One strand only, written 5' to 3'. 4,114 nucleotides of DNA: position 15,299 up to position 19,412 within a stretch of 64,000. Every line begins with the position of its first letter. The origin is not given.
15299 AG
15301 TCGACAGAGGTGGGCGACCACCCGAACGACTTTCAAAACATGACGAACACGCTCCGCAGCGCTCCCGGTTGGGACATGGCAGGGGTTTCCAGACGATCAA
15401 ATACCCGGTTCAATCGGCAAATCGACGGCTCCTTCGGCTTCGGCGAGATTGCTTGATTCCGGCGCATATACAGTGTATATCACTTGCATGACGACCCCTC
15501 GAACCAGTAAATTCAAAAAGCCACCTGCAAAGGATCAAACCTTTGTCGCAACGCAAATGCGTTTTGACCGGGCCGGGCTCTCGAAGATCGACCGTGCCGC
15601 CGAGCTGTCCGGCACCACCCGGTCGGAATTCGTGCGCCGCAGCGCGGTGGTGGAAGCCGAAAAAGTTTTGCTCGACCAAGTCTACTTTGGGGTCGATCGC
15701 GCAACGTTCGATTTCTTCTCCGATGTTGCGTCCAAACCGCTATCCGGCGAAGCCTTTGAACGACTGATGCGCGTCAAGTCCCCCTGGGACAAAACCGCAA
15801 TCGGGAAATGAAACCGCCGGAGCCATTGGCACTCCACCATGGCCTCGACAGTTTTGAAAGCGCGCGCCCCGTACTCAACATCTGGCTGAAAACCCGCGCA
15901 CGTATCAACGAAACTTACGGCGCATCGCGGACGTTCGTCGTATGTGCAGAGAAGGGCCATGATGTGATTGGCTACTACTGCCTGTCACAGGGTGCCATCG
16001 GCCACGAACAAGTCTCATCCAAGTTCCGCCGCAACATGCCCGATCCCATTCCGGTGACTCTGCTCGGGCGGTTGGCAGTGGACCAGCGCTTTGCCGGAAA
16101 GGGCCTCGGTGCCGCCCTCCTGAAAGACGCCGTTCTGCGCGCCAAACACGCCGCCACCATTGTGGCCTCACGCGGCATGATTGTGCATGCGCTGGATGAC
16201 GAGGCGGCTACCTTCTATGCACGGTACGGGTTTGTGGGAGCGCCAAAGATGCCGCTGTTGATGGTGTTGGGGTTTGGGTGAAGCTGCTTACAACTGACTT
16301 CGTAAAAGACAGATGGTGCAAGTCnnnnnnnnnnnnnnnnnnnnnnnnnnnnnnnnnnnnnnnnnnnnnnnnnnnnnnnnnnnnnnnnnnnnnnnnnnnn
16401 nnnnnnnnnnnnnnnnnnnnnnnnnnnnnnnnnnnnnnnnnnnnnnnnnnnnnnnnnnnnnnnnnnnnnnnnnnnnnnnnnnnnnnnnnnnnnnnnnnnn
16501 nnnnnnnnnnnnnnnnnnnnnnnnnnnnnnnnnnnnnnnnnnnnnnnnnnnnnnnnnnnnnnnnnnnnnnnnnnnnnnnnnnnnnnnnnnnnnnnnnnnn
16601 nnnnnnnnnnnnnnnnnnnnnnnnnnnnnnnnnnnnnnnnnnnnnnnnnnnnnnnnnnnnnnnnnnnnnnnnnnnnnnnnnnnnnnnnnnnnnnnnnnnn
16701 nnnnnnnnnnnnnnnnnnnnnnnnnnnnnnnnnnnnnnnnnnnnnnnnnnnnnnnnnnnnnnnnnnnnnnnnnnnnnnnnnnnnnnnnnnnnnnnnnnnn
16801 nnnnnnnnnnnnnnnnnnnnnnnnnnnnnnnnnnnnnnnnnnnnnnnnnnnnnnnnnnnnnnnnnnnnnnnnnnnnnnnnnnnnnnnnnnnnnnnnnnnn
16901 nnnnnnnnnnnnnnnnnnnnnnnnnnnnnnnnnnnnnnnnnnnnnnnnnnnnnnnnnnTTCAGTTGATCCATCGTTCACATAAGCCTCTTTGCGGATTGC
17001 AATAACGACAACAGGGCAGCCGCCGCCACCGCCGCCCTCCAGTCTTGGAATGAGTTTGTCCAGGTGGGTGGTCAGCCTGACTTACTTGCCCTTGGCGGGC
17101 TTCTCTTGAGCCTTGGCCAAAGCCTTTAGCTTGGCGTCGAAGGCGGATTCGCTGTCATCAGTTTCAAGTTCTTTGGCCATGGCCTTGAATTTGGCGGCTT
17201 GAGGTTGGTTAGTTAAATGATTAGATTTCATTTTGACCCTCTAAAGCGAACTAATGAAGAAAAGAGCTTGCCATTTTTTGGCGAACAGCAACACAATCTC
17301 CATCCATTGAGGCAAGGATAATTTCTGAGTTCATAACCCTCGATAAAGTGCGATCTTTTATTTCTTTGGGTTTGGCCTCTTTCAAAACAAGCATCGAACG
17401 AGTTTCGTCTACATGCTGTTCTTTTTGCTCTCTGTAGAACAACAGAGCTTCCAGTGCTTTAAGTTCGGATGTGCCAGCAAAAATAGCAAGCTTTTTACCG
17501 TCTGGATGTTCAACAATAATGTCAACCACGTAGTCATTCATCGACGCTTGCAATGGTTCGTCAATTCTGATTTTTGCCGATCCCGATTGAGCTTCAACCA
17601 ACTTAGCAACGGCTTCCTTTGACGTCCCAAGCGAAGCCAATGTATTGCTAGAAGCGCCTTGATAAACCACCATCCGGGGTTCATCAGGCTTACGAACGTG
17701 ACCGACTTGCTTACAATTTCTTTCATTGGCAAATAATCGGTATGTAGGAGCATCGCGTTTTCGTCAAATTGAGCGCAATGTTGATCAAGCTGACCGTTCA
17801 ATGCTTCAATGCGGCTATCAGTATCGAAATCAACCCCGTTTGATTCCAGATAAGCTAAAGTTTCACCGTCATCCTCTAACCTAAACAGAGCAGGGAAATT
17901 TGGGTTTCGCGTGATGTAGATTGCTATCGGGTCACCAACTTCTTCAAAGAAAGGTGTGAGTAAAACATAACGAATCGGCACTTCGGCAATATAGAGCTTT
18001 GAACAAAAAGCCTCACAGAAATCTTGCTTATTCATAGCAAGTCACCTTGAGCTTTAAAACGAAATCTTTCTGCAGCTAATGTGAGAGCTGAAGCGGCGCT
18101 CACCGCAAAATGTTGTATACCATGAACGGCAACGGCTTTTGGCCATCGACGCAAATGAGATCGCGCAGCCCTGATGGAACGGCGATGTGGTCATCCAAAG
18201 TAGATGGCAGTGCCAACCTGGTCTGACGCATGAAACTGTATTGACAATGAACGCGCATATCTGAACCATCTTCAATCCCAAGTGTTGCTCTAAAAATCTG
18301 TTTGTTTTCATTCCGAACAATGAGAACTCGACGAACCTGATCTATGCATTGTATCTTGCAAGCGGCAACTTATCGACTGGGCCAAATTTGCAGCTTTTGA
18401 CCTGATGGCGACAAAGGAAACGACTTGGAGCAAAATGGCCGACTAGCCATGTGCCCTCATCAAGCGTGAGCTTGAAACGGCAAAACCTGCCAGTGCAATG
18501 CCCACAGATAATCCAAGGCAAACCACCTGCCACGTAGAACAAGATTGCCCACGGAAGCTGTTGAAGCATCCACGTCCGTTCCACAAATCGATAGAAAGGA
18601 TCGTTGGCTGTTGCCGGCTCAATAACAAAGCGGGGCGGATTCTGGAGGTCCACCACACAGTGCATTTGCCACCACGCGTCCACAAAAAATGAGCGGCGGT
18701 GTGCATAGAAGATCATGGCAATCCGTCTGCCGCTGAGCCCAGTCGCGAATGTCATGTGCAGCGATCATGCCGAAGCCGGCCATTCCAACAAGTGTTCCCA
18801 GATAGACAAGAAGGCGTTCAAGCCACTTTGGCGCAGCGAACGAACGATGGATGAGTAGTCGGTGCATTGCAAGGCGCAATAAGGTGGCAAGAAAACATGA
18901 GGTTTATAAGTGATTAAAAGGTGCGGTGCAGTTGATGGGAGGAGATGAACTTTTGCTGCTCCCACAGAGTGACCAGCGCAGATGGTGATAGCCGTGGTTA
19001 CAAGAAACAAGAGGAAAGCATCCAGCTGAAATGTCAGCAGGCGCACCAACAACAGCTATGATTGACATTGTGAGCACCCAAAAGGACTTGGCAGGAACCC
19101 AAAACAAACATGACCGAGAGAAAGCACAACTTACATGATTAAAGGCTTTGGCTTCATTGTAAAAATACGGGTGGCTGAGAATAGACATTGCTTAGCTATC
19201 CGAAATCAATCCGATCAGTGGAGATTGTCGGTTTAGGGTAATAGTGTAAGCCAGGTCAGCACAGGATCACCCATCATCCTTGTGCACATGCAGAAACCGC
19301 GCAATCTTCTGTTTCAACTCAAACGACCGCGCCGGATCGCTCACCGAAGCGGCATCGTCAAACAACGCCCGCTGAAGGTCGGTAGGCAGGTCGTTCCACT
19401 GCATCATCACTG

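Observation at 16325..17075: Orphaned MT-A70 methyltransferase beside the stump of its endonuclease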

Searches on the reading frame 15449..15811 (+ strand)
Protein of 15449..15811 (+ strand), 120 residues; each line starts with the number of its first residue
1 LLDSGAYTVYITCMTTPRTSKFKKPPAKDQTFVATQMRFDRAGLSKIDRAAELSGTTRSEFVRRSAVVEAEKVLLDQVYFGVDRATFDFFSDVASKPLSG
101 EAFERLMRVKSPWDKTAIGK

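Call 4: search_protein_families(library=pfam, proteins=[window:15449-15811:+], max_evalue=0.01)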
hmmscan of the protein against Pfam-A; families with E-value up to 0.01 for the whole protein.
window:15449-15811:+ (120 aa): 2 families
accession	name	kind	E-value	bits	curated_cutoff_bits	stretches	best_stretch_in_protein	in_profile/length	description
PF08681.18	TacA1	-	1.7e-10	41.2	21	1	38-107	5-75/80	Antitoxin TacA 1-like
PF21983.2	NikA-like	-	0.0084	16.7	27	0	37-66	9-38/72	Mobilization protein NikA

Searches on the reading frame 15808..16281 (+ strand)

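Call 4: search_protein_families(library=pfam, proteins=[window:15808-16281:+], max_evalue=0.01)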
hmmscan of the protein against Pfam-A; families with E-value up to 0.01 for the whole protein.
window:15808-16281:+ (157 aa): 3 families
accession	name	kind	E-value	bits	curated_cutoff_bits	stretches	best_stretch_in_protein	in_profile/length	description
PF13508.13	Acetyltransf_7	-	6e-10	39.8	27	1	44-143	5-83/84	Acetyltransferase (GNAT) domain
PF00583.31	Acetyltransf_1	-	2e-07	31.7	20.7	1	26-142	16-116/116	Acetyltransferase (GNAT) family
PF13673.13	Acetyltransf_10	-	3.7e-07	30.6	23.6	1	77-143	52-108/128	Acetyltransferase (GNAT) domain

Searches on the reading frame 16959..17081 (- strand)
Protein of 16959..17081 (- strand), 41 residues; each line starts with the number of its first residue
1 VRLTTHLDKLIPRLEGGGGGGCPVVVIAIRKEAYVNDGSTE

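Call 9: search_protein_families(library=pfam, proteins=[window:16959-17081:-], max_evalue=10)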
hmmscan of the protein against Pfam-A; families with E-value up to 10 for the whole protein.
seq(41 aa): 1 family
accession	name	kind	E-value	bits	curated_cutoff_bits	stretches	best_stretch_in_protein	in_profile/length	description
PF09195.17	Endonuc-BglII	-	0.0019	18.4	26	1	4-30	136-163/163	Restriction endonuclease BglII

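Call 10: search_solved_structures(query=window:16959-17081:-, max_evalue=10, show_alignments=3)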
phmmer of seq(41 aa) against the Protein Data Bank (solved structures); distinct sequences matched with E-value up to 10: 3.
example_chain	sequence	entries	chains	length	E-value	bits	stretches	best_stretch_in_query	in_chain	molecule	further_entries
4nhu_E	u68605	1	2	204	0.53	13.9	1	5-23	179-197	H-2 class I histocompatibility antigen, L-D alpha chain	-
3ouw_B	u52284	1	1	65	0.93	13.2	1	11-27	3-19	Lymphoid enhancer-binding factor 1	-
3oux_B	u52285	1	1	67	1.3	12.7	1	11-27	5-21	Lymphoid enhancer-binding factor 1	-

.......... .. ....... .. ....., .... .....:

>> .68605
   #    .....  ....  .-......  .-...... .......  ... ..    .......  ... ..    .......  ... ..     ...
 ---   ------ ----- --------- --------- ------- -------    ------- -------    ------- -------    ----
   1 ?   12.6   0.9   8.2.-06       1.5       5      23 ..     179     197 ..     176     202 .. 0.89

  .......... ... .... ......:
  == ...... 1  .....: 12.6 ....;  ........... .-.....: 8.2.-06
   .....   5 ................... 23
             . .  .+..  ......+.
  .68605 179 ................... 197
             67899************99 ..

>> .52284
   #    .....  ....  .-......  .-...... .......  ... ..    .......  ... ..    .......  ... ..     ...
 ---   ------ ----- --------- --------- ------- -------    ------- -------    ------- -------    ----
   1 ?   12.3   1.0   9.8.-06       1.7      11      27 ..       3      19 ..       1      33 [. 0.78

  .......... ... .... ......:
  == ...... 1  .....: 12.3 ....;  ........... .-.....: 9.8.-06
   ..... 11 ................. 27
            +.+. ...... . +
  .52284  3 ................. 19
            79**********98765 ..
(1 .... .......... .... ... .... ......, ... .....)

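Call 11: search_dna_similar(query=window:16959-17081:-, collection=plasmids, mode=protein, max_evalue=10)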
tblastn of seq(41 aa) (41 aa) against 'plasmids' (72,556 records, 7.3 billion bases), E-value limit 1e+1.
Records with a match: 1; places in all: 1; records where one place covers at least 80% of the query: 1.
Best place of each record, by identity: <60% 1.
By first word of the organism name: Dyadobacter 1.
By predicted mobility (MOB-suite, as given by PLSDB): non-mobilizable 1.
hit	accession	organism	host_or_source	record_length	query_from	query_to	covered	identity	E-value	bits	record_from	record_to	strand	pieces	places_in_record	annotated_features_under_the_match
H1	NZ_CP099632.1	Dyadobacter fanqingshengii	single cell,soil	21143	4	40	90%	54.1%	4e-3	39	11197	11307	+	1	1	BglII/BstYI family type II restriction endonuclease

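Call 12: get_annotated_region(hit=H1, flank=3000)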
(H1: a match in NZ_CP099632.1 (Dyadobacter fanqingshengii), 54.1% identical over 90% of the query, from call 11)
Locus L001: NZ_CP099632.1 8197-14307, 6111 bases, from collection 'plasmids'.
description: Dyadobacter fanqingshengii strain CY399 plasmid unnamed, complete sequence
organism: Dyadobacter fanqingshengii (NCBI taxid 2906443)
taxonomy: Bacteria; Bacteroidota; Cytophagia; Cytophagales; Spirosomataceae; Dyadobacter; Dyadobacter fanqingshengii
host: -; source: single cell,soil; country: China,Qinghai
typing (MOB-suite, as given by PLSDB): non-mobilizable
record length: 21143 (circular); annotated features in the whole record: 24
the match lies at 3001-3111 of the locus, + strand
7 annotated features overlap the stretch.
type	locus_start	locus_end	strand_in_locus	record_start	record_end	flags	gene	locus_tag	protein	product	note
CDS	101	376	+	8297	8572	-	-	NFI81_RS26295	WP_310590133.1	hypothetical protein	-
CDS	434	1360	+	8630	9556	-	-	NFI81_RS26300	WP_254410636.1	hypothetical protein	-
CDS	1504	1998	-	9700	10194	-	-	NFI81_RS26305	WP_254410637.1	hypothetical protein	-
CDS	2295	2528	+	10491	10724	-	-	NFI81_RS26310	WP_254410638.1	helix-turn-helix transcriptional regulator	-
CDS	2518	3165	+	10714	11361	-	-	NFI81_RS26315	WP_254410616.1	BglII/BstYI family type II restriction endonuclease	GO:0009307 - DNA restriction-modification system [Evidence IEA]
CDS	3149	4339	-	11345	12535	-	-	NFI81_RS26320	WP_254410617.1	DNA adenine methylase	GO:0032775 - DNA methylation on adenine [Evidence IEA]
CDS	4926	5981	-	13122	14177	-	-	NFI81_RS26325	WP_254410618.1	hypothetical protein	-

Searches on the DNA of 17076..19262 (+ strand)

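Call 45: search_dna_similar(query=window:17076-19260:+, collection=plasmids, mode=distant, max_rows=12)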
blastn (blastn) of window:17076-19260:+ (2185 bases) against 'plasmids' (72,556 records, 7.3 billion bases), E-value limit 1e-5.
Records with a match: 3; places in all: 3; records where one place covers at least 80% of the query: 0.
Best place of each record, by identity: 60-80% 3.
By first word of the organism name: Novosphingobium 1; Methylobacterium 1; Phaeobacter 1.
By predicted mobility (MOB-suite, as given by PLSDB): non-mobilizable 2; conjugative 1.
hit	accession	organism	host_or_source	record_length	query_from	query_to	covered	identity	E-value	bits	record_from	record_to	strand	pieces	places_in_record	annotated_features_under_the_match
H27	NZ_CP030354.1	Novosphingobium sp. P6W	cell culture,podzolic fallow soil ...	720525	1423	1706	13%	67.7%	8e-12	82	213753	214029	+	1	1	acyl-CoA desaturase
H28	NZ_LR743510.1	Methylobacterium bullatum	-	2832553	1550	1791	11%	68.5%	3e-11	79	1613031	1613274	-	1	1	none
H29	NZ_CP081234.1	Phaeobacter inhibens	-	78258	1557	1792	11%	67.1%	6e-7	65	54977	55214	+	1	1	acyl-CoA desaturase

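Call 56: search_dna_similar(query=window:19080-19262:-, collection=plasmids, mode=distant, max_evalue=0.01, max_rows=15)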
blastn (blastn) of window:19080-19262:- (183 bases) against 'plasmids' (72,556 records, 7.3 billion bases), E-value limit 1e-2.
No match.

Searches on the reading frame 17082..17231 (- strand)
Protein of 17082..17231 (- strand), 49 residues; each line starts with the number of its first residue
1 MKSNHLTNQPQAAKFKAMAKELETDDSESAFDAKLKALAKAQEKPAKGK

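Call 4: search_protein_families(library=pfam, proteins=[window:17082-17231:-], max_evalue=0.01)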
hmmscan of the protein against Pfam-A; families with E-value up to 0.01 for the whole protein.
window:17082-17231:- (49 aa): 0 families

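Call 9: search_protein_families(library=pfam, proteins=[window:17085-17231:-], max_evalue=10)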
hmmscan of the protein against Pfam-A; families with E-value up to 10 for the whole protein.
seq(49 aa): 1 family
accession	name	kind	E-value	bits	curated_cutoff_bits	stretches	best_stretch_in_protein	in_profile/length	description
PF10742.14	DUF2555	-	0.16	12.3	25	1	12-33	9-30/55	Protein of unknown function (DUF2555)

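Call 33: search_protein_families(library=ncbifam, proteins=[window:17082-17231:-], max_evalue=0.01)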
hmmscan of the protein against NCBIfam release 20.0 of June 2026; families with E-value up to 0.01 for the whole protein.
window:17082-17231:- (49 aa): 0 families

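Call 44: search_dna_similar(query=window:17085-17231:-, collection=plasmids, mode=protein, max_evalue=0.1, max_rows=12)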
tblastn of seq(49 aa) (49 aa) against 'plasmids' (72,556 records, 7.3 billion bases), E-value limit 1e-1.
No match.

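Call 60: find_related_loci(query=window:17085-17231:-, collection=genome_contigs, flank=5000)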
Query seq(49 aa) (49 aa) in genome_contigs; peptide patterns used: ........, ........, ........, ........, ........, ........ (x = any residue, [..] = any of these).
594 stretches matched a pattern; 2 encode a relative of the query (tblastn E <= 1e-3); 2 distinct loci.
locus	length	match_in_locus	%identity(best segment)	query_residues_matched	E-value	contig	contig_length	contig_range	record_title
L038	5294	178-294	74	11-49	6e-14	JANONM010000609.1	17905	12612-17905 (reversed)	MAG: Hyphomicrobiales bacterium isolate VAR_43_metabat_383 VAR_43_k141_953643, whole genome shotgun sequence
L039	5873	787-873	66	14-42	1e-7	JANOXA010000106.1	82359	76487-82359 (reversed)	MAG: Hyphomicrobiales bacterium isolate VAR_35_metabat_295 VAR_35_k141_5410681, whole genome shotgun sequence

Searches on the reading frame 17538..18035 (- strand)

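Call 4: search_protein_families(library=pfam, proteins=[window:17538-18035:-], max_evalue=0.01)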
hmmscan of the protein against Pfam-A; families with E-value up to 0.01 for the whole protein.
window:17538-18035:- (165 aa): 1 family
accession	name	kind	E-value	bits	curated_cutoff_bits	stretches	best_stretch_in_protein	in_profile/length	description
PF08861.15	DUF1828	-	3.7e-13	50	22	1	27-101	1-74/91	Domain of unknown function DUF1828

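Call 33: search_protein_families(library=ncbifam, proteins=[window:17538-18035:-], max_evalue=0.01)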
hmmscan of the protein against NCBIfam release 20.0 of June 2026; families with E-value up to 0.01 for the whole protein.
window:17538-18035:- (165 aa): 0 families

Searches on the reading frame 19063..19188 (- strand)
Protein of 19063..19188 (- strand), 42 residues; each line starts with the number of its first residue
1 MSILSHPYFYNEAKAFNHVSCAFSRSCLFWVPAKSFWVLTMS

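Call 64: search_dna_similar(query=window:19063-19188:-, collection=plasmids, mode=protein, max_evalue=10, max_rows=15)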
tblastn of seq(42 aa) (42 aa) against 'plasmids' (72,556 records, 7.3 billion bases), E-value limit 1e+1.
Records with a match: 5; places in all: 5; records where one place covers at least 80% of the query: 0.
Best place of each record, by identity: 60-80% 4; <60% 1.
By first word of the organism name: Streptomyces 2; Mesorhizobium 1; Pseudoalteromonas 1; Sulfitobacter 1.
By predicted mobility (MOB-suite, as given by PLSDB): non-mobilizable 5.
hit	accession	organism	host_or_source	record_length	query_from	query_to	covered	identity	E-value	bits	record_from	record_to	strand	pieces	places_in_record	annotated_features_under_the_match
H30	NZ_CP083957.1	Mesorhizobium sp. B1-1-8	cell culture,soil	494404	1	19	45%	78.9%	1e-1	35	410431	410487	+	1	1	none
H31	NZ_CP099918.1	Pseudoalteromonas xiamenensis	Anadara tuberculosa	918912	5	32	67%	46.4%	2e+0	31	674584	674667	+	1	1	tyrosine-type recombinase/integrase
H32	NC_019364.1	Sulfitobacter guttiformis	-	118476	1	19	45%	63.2%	2e+0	32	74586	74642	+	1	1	IS1595 family transposase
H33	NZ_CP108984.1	Streptomyces sp. NBC_00726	-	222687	20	39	48%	60.0%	6e+0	30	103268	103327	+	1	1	ASPIC/UnbV domain-containing protein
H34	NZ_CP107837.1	Streptomyces sp. NBC_00523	-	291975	20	39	48%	60.0%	6e+0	30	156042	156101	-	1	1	ASPIC/UnbV domain-containing protein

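Call 65: get_annotated_region(hit=H32, flank=1800)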
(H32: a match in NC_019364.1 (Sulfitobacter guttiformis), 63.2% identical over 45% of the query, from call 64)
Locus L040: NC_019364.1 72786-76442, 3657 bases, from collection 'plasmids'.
description: Sulfitobacter guttiformis plasmid pSD118, complete sequence
organism: Sulfitobacter guttiformis (NCBI taxid 74349)
taxonomy: Bacteria; Pseudomonadota; Alphaproteobacteria; Rhodobacterales; Roseobacteraceae; Sulfitobacter; Sulfitobacter guttiformis
host: -; source: -; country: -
typing (MOB-suite, as given by PLSDB): non-mobilizable; replicon rep_cluster_549
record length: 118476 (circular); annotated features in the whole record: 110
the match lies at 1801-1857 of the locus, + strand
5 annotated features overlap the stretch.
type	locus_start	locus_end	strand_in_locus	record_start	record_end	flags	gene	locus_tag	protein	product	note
CDS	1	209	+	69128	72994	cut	-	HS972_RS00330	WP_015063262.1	glycosyltransferase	-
CDS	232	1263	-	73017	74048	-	-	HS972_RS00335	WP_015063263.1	DUF2793 domain-containing protein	-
CDS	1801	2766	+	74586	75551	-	-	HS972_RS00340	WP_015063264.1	IS1595 family transposase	-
CDS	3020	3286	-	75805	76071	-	-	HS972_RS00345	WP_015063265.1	hypothetical protein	-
CDS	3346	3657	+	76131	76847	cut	-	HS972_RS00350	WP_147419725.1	hypothetical protein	-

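Call 66: get_annotated_region(hit=H30, flank=1800)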
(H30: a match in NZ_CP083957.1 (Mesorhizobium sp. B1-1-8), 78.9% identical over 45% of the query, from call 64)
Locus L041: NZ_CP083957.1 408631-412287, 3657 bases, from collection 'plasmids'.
description: Mesorhizobium sp. B1-1-8 plasmid pB1-1-8, complete sequence
organism: Mesorhizobium sp. B1-1-8 (NCBI taxid 2589976)
taxonomy: Bacteria; Pseudomonadota; Alphaproteobacteria; Hyphomicrobiales; Phyllobacteriaceae; Mesorhizobium; Mesorhizobium sp. B1-1-8
host: -; source: cell culture,soil; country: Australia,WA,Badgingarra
typing (MOB-suite, as given by PLSDB): non-mobilizable; mating-pair formation MPF_T
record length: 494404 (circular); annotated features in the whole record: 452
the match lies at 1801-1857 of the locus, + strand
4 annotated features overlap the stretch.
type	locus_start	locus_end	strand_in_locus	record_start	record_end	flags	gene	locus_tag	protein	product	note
CDS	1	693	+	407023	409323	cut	-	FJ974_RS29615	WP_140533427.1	mannose-1-phosphate guanylyltransferase/mannose-6-phosphate isomerase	GO:0009103 - lipopolysaccharide biosynthetic process [Evidence IEA]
CDS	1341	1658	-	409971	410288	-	-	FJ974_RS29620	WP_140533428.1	hypothetical protein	-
CDS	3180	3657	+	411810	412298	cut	-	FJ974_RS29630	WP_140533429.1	hypothetical protein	-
CDS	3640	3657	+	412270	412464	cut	-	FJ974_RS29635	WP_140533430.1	hypothetical protein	-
